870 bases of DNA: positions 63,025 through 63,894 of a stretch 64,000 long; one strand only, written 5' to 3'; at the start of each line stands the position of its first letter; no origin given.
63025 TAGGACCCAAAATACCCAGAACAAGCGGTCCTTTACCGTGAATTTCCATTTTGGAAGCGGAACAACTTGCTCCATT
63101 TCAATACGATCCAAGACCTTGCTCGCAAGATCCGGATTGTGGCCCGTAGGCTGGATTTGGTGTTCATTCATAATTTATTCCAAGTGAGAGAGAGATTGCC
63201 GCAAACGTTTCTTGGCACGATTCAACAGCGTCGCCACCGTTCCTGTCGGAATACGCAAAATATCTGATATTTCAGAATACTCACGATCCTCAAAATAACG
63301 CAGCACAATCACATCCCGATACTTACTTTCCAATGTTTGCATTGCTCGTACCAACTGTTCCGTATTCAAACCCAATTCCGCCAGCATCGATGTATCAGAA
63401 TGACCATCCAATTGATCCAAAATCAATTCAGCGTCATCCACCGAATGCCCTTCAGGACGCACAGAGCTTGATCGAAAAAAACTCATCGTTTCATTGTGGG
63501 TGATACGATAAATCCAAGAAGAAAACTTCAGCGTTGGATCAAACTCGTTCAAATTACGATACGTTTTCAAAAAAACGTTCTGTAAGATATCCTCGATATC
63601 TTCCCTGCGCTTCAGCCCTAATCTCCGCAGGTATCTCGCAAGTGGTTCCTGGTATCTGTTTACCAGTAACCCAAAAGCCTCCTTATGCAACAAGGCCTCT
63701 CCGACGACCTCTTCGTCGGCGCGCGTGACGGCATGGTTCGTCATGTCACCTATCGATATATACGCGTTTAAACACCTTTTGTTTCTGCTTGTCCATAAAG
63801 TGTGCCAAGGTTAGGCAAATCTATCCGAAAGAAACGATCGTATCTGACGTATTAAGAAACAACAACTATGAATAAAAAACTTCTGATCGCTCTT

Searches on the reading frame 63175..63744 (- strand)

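Call 79: search_protein_families(library=pfam, proteins=[window:63175-63744:-], max_evalue=0.0001)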
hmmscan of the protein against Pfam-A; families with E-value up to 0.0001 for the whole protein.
window:63175-63744:- (189 aa): 3 families
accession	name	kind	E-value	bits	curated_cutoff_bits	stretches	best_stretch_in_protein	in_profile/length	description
PF04542.20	Sigma70_r2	-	5.5e-15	55.4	24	1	27-93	1-68/71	Sigma-70 region 2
PF08281.18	Sigma70_r4_2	-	5.7e-15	55.1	25.7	1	129-181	2-54/54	Sigma-70, region 4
PF04545.22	Sigma70_r4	-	1.2e-11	44.4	24.1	1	134-183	1-50/50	Sigma-70, region 4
